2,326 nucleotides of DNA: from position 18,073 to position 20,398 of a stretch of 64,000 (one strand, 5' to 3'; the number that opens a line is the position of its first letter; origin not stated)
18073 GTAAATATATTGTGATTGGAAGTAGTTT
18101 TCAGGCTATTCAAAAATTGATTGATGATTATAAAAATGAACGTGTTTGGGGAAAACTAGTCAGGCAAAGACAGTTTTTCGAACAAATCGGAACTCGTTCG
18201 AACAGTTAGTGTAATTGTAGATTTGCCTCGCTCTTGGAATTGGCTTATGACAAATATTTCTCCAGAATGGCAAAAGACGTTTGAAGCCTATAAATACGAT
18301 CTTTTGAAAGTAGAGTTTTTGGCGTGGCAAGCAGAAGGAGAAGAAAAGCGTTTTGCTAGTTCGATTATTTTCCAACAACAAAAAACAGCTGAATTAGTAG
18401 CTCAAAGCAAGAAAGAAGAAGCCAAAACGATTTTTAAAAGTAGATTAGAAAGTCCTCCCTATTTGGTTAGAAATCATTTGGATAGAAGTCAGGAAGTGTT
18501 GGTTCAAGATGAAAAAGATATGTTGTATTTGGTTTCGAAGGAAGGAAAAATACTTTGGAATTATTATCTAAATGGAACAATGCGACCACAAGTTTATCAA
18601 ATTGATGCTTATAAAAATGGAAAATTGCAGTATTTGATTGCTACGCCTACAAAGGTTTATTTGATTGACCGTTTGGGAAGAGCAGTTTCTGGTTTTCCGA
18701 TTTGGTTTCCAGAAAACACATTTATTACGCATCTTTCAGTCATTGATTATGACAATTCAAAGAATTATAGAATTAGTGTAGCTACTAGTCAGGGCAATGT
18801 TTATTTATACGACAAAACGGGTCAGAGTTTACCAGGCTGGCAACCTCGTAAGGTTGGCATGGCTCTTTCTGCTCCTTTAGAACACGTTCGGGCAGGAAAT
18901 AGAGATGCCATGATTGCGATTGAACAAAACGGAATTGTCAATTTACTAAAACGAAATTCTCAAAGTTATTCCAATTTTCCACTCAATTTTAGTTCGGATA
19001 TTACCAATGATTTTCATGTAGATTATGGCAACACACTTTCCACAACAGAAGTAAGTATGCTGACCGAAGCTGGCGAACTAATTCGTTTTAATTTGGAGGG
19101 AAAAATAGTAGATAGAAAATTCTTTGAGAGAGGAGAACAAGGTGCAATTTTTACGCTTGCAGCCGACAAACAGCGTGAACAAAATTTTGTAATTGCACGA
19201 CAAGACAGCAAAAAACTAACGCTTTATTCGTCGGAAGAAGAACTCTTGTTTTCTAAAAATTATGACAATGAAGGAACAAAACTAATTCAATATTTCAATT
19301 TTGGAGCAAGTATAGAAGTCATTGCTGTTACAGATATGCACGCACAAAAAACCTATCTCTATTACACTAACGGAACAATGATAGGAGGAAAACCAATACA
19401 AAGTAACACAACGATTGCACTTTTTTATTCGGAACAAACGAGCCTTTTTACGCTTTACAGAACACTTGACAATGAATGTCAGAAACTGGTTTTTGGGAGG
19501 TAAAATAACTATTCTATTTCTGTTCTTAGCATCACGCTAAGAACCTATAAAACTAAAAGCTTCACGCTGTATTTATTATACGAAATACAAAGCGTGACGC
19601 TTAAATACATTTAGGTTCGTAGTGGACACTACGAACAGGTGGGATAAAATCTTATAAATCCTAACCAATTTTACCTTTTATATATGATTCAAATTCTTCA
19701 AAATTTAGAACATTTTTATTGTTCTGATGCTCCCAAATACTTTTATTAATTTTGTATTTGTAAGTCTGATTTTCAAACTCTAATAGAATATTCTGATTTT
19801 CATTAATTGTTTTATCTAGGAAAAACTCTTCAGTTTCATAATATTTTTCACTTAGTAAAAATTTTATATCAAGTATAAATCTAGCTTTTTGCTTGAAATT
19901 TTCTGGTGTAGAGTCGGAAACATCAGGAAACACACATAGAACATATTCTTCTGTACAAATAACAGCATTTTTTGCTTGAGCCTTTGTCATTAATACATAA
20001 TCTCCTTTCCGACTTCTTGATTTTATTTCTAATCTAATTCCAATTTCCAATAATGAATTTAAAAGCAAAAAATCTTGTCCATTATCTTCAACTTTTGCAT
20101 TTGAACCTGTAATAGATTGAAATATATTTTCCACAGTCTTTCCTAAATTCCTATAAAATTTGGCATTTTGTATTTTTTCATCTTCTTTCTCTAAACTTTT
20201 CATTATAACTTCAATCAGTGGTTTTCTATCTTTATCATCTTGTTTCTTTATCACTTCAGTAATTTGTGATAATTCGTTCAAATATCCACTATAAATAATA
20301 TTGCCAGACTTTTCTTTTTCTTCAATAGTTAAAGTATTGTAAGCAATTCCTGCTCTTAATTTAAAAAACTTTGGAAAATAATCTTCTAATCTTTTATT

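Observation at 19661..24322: AT-rich island encoding a 1126-aa sacsin/NOV-like GHKL ATPase giant protein next to a split DUF4143 AAA+ ATPase: candidate conflict/defence module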

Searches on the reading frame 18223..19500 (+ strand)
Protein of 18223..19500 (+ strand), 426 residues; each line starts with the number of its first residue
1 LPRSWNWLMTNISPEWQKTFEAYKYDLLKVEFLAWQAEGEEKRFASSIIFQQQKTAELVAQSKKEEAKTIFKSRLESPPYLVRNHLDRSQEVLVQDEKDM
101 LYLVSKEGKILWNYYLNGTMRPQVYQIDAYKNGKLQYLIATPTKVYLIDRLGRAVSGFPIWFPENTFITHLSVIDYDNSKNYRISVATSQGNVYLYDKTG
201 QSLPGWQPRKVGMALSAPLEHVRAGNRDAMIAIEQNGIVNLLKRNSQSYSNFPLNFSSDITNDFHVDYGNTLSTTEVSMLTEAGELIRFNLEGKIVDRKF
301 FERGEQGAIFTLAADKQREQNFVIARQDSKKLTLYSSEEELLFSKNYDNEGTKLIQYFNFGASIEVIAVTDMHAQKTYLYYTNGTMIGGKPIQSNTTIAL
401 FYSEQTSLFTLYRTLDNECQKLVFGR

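Call 6: search_protein_families(library=pfam, proteins=[window:18223-19500:+], max_evalue=0.01)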
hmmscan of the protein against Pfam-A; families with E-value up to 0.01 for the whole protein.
window:18223-19500:+ (426 aa): 2 families
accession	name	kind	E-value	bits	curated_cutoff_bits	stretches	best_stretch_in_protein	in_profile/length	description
PF25292.1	Beta-prop_CGLA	-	0.0014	18.6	26.8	0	87-150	42-104/316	Lambda-carrageenase beta-propeller domain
PF13570.13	Beta-prop_ACSF4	-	0.0019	18.1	133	0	35-201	127-292/329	Beta-alanine-activating enzyme, beta-propeller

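Call 7: search_protein_families(library=padloc, proteins=[window:18223-19500:+], max_evalue=0.01)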
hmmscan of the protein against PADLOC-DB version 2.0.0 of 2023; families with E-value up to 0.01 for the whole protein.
window:18223-19500:+ (426 aa): 0 families

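Call 10: search_protein_families(library=ncbifam, proteins=[window:18223-19500:+], max_evalue=0.01)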
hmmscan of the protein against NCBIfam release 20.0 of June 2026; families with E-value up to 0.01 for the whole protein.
window:18223-19500:+ (426 aa): 0 families

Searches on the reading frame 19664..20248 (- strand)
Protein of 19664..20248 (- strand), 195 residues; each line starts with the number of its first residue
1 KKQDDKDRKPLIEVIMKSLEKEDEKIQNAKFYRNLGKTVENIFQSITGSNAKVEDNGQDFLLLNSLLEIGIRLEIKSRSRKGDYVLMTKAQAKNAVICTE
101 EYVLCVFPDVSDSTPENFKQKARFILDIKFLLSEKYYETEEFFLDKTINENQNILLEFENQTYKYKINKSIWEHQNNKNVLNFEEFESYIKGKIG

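Call 9: search_protein_families(library=pfam, proteins=[window:19664-20248:-], max_evalue=10)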
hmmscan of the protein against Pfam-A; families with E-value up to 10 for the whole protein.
seq(195 aa): 0 families

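Call 65: search_protein_representatives(alignment_id=A4)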
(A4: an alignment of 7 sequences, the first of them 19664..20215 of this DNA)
Query: 7 sequences, 188 profile positions. Proteins with E-value up to 0.001 (for the whole library): 129; up to 1e-10: 23; up to 1e-30: 1. The best 129 are listed.
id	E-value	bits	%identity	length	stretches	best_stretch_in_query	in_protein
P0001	1.5e-95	334.7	-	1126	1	2-187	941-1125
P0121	8.4e-29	117.1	-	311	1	4-168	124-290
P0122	1.6e-19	86.8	-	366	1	7-186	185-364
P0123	2.5e-16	76.4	-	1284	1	14-188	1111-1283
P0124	3.0e-16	76.1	-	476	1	7-169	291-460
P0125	1.3e-14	70.8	-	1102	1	21-168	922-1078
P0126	2.3e-14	70.0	-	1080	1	4-167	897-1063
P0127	2.8e-14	69.7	-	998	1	11-170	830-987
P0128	5.3e-14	68.8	-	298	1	16-183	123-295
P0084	8.4e-14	68.2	-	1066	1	16-166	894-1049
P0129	1.8e-13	67.1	-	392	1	20-179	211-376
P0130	1.8e-13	67.1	-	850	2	6-187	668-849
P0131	2.0e-13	67.0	-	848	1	7-167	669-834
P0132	3.0e-13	66.4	-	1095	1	11-183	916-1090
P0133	4.2e-12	62.6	-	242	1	10-185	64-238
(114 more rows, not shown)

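Call 71: search_solved_structures(query=A6, max_evalue=10, show_alignments=2)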
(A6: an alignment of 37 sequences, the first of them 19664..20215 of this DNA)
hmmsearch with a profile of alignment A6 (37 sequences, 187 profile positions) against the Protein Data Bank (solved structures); distinct sequences matched with E-value up to 10: 9.
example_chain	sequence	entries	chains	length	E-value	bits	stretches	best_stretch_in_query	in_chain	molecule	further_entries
4yxx_A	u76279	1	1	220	0.00011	24.9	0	24-48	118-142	dTor_6x35L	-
9rar_A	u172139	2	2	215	0.003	20.2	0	25-48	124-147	TRP_F43W | [(sulfaNHC)Au].TRP_F43W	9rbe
9raq_A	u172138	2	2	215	0.0034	20.1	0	25-48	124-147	TRP_F43W/E39L | [(sulfaNHC)Au].TRP_F43W/E39L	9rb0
9h10_A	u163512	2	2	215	0.0039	19.9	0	25-48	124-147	[(sulfaNHC)Au].TRP_18 | Tandem-repeat protein (TRP)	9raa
8c3w_A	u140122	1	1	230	0.0044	19.7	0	25-48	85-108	dnHEM1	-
8s6p_A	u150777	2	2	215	0.0047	19.6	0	25-48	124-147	TRP_18 F116W (R0) | TRP_18 F116W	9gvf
9h3c_A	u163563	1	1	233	0.011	18.4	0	25-47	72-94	De novo designed tandem repeat protein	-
2eo0_A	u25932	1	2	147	0.25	14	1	24-89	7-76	Hypothetical protein ST1444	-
5vgz_E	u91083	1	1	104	0.44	13.2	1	4-52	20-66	26S proteasome regulatory subunit 10B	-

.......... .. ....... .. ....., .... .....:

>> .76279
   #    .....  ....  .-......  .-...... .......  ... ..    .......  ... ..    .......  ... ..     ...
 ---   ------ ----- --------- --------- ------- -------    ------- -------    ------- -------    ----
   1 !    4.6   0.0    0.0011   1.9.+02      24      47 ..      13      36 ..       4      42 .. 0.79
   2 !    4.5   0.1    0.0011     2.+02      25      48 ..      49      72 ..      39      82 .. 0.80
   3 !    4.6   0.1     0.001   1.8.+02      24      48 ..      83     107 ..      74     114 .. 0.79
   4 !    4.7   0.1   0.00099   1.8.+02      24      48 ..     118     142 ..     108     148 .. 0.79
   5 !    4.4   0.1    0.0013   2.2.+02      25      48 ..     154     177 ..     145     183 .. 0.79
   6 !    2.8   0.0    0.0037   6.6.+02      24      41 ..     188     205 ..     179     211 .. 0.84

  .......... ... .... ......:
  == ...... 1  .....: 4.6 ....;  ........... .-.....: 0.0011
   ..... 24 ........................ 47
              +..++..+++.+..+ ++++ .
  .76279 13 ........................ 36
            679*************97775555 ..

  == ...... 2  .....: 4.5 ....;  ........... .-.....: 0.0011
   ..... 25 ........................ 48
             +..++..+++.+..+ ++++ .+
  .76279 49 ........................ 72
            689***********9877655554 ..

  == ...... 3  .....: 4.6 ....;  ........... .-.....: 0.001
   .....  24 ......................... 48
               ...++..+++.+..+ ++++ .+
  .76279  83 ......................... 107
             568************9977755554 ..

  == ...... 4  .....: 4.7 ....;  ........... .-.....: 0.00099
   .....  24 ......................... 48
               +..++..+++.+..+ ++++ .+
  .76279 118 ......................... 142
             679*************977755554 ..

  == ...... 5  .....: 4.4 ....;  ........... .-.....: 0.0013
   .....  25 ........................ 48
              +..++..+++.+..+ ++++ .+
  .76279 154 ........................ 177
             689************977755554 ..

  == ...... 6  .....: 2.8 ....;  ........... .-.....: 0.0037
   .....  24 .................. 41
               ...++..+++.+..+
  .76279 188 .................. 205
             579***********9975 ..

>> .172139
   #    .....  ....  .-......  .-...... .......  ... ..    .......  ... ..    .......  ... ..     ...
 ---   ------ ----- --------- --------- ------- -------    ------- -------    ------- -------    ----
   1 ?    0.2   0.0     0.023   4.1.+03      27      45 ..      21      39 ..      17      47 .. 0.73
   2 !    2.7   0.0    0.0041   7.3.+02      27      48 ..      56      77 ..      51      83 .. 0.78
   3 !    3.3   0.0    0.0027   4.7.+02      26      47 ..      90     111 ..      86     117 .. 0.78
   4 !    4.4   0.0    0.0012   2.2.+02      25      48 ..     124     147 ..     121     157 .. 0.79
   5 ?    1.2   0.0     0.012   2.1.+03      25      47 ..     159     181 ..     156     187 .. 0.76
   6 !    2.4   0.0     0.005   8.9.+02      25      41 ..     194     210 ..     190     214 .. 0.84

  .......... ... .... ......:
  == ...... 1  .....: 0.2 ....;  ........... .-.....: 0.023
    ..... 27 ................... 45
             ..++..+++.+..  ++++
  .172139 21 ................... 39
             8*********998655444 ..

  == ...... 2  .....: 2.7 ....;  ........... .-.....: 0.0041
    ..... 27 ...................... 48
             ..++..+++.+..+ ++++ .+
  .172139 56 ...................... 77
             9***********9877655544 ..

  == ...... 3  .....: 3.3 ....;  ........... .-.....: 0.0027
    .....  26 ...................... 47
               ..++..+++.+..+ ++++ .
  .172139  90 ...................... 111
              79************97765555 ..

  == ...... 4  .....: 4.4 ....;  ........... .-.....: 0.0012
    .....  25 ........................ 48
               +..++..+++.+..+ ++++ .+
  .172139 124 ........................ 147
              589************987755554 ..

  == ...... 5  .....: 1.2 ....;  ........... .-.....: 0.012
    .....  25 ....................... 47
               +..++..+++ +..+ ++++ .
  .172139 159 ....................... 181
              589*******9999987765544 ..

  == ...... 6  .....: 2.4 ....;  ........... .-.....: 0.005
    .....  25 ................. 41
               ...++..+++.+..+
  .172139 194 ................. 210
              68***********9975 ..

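Call 72: search_protein_families(library=pfam, alignment_id=A6, max_evalue=1)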
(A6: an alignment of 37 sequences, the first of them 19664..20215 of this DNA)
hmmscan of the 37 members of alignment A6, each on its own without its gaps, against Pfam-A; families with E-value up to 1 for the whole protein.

A. member 1, window:19664-20215:- (184 aa): 0 families

B. families by the number of members that match (of 37 scanned): 45 families (the first 25 are shown)
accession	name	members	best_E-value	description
PF13020.12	NOV_C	26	2.5e-07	Protein NO VEIN, C-terminal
PF04471.18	Mrr_cat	2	0.0031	Restriction endonuclease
PF03749.19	SfsA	2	0.025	Sugar fermentation stimulation protein RE domain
PF24402.1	iHKD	2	0.066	Inactive HKD-Rease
PF24054.1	DUF7357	1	0.00022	Domain of unknown function (DUF7357)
PF01145.31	Band_7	1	0.0055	SPFH domain / Band 7 family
PF04019.17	DUF359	1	0.0065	Protein of unknown function (DUF359)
PF12983.12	DUF3867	1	0.0084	Protein of unknown function (DUF3867)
PF19051.5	GFO_IDH_MocA_C2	1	0.011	Oxidoreductase family, C-terminal alpha/beta domain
PF00218.27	IGPS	1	0.013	Indole-3-glycerol phosphate synthase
PF02926.22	THUMP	1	0.021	THUMP domain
PF03126.23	Plus-3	1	0.032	Plus-3 domain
PF25416.1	GRHL1_C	1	0.033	GRHL1-like, C-terminal domain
PF09845.14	OapC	1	0.038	Origin-associated protein OapC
PF04890.18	DUF648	1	0.047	Family of unknown function (DUF648)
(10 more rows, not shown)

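Call 76: predict_structure(alignment_id=A6)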
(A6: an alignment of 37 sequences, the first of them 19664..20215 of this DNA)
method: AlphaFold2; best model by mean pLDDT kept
length: 184 residues; sequences in the alignment: 37
mean_pLDDT: 87.1   pTM: 0.82
mean pLDDT of the five models: 87.1, 86.4, 84.2, 84.3, 82.7
residues with pLDDT >= 90: 99; 70-90: 70; 50-70: 15; < 50: 0
segments of 3 or more residues with pLDDT < 50: none
pLDDT, mean of each block of 10 residues (from residue 1): 93 90 88 82 70 70 88 93 93 91 93 96 94 78 73 94 91 94 84
secondary structure, 60 per line:
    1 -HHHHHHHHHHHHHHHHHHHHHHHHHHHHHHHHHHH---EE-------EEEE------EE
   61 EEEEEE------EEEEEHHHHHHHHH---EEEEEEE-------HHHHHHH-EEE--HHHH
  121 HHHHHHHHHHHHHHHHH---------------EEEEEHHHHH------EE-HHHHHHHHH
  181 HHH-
elements in order: H2-36 E49-52 E59-66 E73-77 H78-86 E90-96 H104-110 E112-114 H117-137 E153-157 H158-162 H172-183
